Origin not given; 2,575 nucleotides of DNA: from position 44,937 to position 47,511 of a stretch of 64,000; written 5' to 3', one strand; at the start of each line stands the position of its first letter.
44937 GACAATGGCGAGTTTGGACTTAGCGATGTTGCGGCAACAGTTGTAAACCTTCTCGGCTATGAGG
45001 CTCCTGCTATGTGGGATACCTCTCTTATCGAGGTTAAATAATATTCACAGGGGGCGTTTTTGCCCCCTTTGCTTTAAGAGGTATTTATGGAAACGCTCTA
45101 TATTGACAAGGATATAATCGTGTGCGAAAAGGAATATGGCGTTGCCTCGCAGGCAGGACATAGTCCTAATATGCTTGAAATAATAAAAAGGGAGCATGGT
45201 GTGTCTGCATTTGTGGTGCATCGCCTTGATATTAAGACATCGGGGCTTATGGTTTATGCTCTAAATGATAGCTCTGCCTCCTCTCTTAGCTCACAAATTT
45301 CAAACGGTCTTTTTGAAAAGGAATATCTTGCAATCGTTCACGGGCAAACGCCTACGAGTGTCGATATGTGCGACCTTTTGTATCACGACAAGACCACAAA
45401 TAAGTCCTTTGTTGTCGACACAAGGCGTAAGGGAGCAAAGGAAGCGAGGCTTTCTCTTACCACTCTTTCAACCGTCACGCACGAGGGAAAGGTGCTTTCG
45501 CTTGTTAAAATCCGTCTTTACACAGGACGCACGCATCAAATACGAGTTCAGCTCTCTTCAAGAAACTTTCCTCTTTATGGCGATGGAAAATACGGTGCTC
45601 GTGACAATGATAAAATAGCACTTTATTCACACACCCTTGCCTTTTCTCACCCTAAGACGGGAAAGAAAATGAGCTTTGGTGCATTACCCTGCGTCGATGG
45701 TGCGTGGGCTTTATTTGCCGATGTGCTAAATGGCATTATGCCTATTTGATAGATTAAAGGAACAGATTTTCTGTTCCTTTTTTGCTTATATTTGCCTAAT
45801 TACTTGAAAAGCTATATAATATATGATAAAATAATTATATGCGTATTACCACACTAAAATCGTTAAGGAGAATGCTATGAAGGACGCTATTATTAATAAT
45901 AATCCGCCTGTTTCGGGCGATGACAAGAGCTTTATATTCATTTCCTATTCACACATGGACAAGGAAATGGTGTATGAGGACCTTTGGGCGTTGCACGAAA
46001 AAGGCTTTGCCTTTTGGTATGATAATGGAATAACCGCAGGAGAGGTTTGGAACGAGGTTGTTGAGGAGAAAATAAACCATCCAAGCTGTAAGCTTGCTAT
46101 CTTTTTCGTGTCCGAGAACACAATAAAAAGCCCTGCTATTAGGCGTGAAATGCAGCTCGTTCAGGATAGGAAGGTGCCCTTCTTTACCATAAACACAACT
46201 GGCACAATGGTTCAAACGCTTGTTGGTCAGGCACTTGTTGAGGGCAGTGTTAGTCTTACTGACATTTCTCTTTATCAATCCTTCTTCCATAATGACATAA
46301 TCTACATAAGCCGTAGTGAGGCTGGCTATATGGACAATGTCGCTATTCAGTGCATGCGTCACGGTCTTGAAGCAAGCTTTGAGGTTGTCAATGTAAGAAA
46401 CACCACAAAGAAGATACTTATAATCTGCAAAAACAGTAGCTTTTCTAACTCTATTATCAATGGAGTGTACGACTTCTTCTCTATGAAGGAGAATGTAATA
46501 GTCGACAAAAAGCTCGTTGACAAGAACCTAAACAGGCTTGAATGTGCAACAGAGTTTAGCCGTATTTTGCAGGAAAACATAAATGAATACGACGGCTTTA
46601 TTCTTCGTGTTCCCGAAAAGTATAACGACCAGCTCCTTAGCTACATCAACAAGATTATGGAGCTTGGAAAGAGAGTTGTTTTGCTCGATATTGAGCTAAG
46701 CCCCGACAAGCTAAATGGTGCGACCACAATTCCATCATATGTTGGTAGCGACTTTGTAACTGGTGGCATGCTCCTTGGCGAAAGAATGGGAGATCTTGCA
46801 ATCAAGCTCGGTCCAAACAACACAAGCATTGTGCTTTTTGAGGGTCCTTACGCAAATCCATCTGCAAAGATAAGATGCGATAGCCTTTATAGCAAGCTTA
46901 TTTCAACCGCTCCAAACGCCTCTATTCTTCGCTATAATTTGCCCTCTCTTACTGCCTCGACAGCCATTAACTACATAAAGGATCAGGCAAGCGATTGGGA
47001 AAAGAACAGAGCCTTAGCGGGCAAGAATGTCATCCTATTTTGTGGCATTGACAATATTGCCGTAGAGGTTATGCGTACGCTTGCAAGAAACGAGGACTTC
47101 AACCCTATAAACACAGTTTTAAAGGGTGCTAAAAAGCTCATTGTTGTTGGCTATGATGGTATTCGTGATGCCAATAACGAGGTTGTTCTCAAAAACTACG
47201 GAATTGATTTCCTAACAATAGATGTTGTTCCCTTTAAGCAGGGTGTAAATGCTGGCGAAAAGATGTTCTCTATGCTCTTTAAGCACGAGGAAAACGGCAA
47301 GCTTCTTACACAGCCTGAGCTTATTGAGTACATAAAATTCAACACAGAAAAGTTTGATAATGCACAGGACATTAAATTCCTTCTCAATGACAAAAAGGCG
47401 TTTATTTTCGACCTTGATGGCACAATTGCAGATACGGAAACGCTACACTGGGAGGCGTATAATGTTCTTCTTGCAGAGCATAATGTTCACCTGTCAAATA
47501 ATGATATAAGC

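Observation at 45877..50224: TIR / sugar-binding PBP / HAD phosphatase / PfkB kinase in one 998-aa protein, co-transcribed with rpiB and a ROK kinase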

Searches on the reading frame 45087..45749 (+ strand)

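Call 3: search_protein_families(library=pfam, proteins=[window:45087-45749:+], max_evalue=0.01)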
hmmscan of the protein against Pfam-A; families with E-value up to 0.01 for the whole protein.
window:45087-45749:+ (220 aa): 1 family
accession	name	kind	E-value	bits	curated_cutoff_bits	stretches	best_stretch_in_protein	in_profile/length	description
PF00849.27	PseudoU_synth_2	-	7.3e-26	91.7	26.8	1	9-158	1-152/152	RNA pseudouridylate synthase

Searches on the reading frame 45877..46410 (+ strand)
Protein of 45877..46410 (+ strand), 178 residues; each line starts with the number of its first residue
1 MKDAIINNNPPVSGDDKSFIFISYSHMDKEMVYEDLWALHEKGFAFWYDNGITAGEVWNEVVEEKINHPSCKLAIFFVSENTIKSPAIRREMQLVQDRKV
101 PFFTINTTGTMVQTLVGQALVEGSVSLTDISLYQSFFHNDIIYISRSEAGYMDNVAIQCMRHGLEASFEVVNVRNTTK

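Call 26: search_solved_structures(query=window:45877-46410:+, max_evalue=1, show_alignments=3)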
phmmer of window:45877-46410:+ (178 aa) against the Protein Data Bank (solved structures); distinct sequences matched with E-value up to 1: 4.
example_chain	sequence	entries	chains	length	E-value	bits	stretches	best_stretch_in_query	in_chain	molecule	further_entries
7uxr_A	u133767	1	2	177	0.27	14.6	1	17-68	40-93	TIR domain protein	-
8wc0_A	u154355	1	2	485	0.72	13.2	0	50-124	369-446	NAD(+) hydrolase ThsA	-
6cul_A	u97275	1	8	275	0.73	13.2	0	39-96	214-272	Pyoverdine synthetase F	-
3p3v_A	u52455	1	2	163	0.83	13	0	117-168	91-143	PTS system, N-acetylgalactosamine-specific IIB component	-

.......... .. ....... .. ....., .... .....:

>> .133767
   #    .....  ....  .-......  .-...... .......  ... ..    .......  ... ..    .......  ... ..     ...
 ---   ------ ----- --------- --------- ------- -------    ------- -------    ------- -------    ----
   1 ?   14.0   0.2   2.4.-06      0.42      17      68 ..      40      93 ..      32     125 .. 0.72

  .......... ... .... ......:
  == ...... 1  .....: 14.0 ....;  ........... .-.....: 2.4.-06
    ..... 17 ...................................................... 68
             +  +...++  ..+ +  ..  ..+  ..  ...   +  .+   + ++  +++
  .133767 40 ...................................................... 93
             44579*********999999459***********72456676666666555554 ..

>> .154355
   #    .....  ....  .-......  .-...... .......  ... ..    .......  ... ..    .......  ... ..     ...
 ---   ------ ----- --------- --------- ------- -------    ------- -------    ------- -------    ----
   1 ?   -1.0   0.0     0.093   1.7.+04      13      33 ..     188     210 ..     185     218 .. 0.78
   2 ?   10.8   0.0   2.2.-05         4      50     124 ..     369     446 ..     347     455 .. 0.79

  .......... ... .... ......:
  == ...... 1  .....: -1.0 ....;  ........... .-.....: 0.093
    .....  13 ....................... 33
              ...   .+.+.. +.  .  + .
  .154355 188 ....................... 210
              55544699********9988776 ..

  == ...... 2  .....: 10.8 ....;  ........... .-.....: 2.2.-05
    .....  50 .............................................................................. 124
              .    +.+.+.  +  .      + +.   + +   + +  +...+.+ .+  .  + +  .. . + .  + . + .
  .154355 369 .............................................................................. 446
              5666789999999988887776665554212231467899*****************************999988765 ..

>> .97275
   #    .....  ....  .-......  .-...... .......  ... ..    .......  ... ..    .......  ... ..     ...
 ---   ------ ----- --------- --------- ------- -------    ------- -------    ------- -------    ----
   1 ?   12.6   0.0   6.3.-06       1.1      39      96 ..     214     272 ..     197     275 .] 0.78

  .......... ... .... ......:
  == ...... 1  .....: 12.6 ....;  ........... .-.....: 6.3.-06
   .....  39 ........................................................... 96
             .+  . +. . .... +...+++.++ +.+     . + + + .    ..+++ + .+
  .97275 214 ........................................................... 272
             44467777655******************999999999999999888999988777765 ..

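Call 57: search_solved_structures(query=A3, max_evalue=1, show_alignments=5)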
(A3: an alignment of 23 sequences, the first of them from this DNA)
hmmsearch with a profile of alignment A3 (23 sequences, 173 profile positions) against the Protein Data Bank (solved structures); distinct sequences matched with E-value up to 1: 18.
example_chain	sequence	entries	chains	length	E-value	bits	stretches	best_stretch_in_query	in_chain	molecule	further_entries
9uv0_A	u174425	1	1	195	3.4e-05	27.1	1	53-120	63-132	Putative cyclic ADP-D-ribose synthase ThsB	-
7uxr_A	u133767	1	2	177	7.9e-05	25.9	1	21-89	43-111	TIR domain protein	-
7ylf_A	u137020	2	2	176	0.00021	24.5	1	9-111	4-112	Toll-like receptor 15 | Toll-like receptor 2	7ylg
7uwg_A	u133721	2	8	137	0.0013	22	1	21-84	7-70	Molecular chaperone Tir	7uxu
3hyn_A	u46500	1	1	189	0.0016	21.7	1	53-99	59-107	Putative signal transduction protein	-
8g83_A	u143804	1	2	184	0.0022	21.2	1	21-83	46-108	NAD(+) hydrolase AbTIR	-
4lzp_B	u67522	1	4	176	0.0067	19.7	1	13-91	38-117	Putative uncharacterized protein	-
3h16_A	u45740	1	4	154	0.0069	19.6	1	21-99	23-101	TIR protein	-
7nuw_A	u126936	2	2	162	0.019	18.2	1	20-99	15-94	Toll-like receptor 1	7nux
1fyv_A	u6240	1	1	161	0.019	18.2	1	20-99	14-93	TOLL-LIKE RECEPTOR 1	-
7nt7_A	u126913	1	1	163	0.019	18.2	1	20-99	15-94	Toll-like receptor 1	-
9mud_K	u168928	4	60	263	0.025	17.8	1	21-104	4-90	Cat1 (CRISPR associated TIR 1) pentagonal filament | Cat1 (CRISPR associated TIR 1) pentagonal filament assembly | Cat1 (CRISPR-associated TIR 1)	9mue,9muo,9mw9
4c7m_A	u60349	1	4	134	0.033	17.4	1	22-92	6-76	Toll/interleukin-1 receptor domain-containing protein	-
5ku7_A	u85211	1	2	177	0.093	15.9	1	21-102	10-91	TIR-NB-LRR type resistance protein RPV1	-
6o0w_A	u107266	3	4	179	0.21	14.8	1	21-102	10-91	TIR-NB-LRR type resistance protein RUN1 | Disease resistance protein RUN1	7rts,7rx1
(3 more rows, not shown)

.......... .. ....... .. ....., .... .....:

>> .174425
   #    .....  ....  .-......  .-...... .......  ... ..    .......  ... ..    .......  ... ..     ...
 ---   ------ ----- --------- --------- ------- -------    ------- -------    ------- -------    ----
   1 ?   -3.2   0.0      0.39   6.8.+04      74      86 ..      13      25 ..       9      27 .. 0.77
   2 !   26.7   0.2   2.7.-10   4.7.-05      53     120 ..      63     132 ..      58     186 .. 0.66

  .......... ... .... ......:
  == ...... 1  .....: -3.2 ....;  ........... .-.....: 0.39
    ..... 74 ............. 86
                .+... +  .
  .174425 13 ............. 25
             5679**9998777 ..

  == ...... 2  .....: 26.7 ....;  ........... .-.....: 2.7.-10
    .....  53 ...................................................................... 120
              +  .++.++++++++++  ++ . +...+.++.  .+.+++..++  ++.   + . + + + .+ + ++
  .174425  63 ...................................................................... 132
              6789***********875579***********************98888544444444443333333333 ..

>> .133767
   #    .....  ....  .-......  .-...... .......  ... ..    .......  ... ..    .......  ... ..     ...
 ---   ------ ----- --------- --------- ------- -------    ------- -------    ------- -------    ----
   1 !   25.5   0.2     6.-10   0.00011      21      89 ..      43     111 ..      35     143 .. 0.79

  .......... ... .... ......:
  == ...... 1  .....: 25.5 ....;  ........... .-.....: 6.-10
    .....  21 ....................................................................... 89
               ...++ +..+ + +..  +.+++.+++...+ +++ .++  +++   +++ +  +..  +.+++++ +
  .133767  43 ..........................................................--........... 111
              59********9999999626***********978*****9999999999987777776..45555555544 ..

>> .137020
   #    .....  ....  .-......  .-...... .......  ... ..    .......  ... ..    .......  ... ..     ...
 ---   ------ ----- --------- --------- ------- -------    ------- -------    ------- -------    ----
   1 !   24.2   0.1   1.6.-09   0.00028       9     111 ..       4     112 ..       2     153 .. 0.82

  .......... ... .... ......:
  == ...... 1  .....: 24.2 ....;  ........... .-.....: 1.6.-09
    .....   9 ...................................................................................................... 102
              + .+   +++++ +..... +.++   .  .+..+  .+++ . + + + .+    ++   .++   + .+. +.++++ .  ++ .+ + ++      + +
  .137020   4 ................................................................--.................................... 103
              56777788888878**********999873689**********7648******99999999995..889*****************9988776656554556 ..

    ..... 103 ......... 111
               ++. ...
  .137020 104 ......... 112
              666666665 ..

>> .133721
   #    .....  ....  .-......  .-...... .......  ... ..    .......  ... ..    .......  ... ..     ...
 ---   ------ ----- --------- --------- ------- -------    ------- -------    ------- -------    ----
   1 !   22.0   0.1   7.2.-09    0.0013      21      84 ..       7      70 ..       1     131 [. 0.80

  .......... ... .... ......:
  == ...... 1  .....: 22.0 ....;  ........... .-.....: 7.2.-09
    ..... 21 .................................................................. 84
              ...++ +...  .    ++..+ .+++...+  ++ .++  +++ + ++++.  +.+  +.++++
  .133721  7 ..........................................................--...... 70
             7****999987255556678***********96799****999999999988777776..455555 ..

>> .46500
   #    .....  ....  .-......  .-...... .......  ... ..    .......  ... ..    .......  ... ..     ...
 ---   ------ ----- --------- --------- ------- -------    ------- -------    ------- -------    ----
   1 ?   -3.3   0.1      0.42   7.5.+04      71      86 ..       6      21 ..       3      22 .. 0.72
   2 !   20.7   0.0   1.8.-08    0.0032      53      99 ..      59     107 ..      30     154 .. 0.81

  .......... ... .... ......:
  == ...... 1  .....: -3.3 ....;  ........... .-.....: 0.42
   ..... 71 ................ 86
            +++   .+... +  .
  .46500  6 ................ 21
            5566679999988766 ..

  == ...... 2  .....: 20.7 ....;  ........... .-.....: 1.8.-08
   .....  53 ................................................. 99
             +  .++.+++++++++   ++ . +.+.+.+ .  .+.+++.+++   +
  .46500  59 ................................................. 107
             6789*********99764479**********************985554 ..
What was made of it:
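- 45928..46359 (+): TIR domain (aa 18-161). The Glu91 codon is at 46147-46149. In profile alignments E91 pairs with the conserved Glu of ThsB and TLR TIRs (call 57).
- On TIR domain (Pfam PF13676 TIR_2), enzymatic class: E91 aligns with the conserved Glu of ThsB (9uv0, 3hyn) and TLR TIRs (call 57).
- Closest known: Thoeris ThsB. Same: The TIR profile's best PDB sequence match is a ThsB (9uv0, E 3.4e-5), with the Glu aligned (call 57).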

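Call 66: predict_structure(alignment_id=A3)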
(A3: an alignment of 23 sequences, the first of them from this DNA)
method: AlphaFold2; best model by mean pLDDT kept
length: 172 residues; sequences in the alignment: 23
mean_pLDDT: 88.6   pTM: 0.85
mean pLDDT of the five models: 88.6, 88.0, 87.6, 87.3, 87.1
residues with pLDDT >= 90: 118; 70-90: 40; 50-70: 12; < 50: 2
segments of 3 or more residues with pLDDT < 50: none
pLDDT, mean of each block of 10 residues (from residue 1): 64 89 94 95 92 73 93 96 93 95 93 91 90 85 89 95 84 59
secondary structure, 60 per line:
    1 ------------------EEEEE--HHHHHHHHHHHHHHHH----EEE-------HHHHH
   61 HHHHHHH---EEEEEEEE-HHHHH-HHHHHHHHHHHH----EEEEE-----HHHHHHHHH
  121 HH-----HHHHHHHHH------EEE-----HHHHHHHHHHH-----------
elements in order: E19-23 H26-41 E46-48 H56-67 E71-78 H80-84 H86-97 E102-106 H112-122 H128-136 E143-145 H151-161
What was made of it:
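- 45928..46359 (+): The domain model has pLDDT 88.6 and pTM 0.85 (call 66).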

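Call 69: fold_search(model_id=the predicted structure, library=pdb)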
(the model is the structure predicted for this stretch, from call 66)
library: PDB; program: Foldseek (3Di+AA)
matches with E <= 10: 1568; with E <= 0.001: 56
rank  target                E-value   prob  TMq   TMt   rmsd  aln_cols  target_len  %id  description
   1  7dfv_B                8.2e-06  1.00  0.61  0.23   5.0       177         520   16  Cryo-EM structure of plant NLR RPP1 tetramer core part (released 2020-12-16)
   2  4c6r_A                8.2e-06  1.00  0.58  0.61   4.2       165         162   14  Crystal structure of the TIR domain from the Arabidopsis Thaliana disease resistance protein RPS4 (released 2014-05-28)
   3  8isy_B                1.7e-05  1.00  0.63  0.26   3.5       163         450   12  Cryo-EM structure of free-state Crt-SPARTA (released 2023-10-18)
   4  8oz6_A                2.9e-05  1.00  0.61  0.27   4.5       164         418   13  cryoEM structure of SPARTA complex ligand-free (released 2023-08-16)
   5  4c6t_B                2.9e-05  1.00  0.63  0.65   3.9       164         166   12  Crystal structure of the RPS4 and RRS1 TIR domain heterodimer (released 2014-05-28)
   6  7crc_B                4.6e-05  1.00  0.65  0.12   3.6       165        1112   18  Cryo-EM structure of plant NLR RPP1 tetramer in complex with ATR1 (released 2020-12-16)
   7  5teb_A                4.9e-05  1.00  0.60  0.62   3.9       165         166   15  Crystal Structure of the TIR domain from the Arabidopsis Thaliana disease resistance protein RPP1 (released 2017-02-01)
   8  8qlp_M                5.6e-05  1.00  0.63  0.28   3.8       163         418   12  CryoEM structure of the RNA/DNA bound SPARTA (BabAgo/TIR-APAZ) tetrameric complex (released 2024-01-31)
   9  4c6t_D                5.9e-05  1.00  0.60  0.63   3.9       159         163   14  Crystal structure of the RPS4 and RRS1 TIR domain heterodimer (released 2014-05-28)
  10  8u72_F                6.3e-05  1.00  0.47  0.21  13.6       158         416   16  Cryo-EM structure of the SPARTA oligomer with guide RNA and target DNA (released 2024-06-12)
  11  8i88_C                6.7e-05  1.00  0.63  0.28   3.6       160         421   12  Cryo-EM structure of TIR-APAZ/Ago-gRNA complex (released 2023-07-05)
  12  8i87_C                9.3e-05  1.00  0.59  0.27   3.8       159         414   13  Cryo-EM structure of TIR-APAZ/Ago-gRNA-DNA complex (released 2023-07-19)
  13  8u7b_B                9.9e-05  1.00  0.58  0.26   4.5       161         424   12  Crystal structure of Apo form of Short Prokaryotic Argonaute TIR-APAZ (SPARTA) heterodimer (released 2024-06-12)
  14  5h3c_A                9.9e-05  1.00  0.59  0.63   3.6       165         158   13  Crystal structure of Arabidopsis SNC1 TIR domain (released 2016-12-07)
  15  8i87_A                1.1e-04  1.00  0.60  0.28   3.9       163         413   15  Cryo-EM structure of TIR-APAZ/Ago-gRNA-DNA complex (released 2023-07-19)
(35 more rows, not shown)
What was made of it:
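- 45928..46359 (+): Foldseek top hits are nearly all TIR domains: RPP1, RPS4, SPARTA, AbTir, BtpA (call 69).
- On TIR domain (Pfam PF13676 TIR_2), enzymatic class: Nearly all of the 50 listed Foldseek PDB hits are TIR domains, TM 0.56-0.66 (calls 66, 69).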

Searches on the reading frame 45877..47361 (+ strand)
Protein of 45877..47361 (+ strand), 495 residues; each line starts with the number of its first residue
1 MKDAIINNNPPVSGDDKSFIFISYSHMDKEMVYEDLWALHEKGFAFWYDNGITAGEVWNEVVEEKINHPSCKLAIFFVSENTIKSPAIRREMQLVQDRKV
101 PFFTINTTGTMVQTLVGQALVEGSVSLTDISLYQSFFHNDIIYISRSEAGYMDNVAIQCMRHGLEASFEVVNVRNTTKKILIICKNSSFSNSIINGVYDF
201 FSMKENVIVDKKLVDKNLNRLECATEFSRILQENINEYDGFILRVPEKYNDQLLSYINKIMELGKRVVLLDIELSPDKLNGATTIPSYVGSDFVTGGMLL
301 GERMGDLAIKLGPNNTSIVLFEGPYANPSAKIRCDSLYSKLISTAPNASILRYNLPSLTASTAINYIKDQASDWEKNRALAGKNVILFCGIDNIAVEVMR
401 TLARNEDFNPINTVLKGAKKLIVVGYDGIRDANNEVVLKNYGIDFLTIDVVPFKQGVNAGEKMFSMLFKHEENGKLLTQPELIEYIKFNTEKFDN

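Call 75: search_dna_similar(query=window:45877-47361:+, collection=phages, mode=protein, max_evalue=0.001, max_rows=10)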
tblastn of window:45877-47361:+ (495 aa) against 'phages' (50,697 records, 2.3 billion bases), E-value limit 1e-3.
Records with a match: 1; places in all: 1; records where one place covers at least 80% of the query: 0.
Best place of each record, by identity: <60% 1.
By first word of the organism name: Bacteriophage 1.
By host as written in the record: - 1.
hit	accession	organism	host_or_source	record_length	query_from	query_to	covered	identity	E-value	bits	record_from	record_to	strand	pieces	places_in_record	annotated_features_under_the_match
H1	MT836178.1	Bacteriophage sp.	human fecal samples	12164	2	131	26%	25.4%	2e-5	54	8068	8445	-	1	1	record has no annotation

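Call 76: search_dna_similar(query=window:45877-47361:+, collection=plasmids, mode=protein, max_evalue=0.001, max_rows=10)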
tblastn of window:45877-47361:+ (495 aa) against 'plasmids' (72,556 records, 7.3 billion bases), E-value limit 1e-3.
No match.
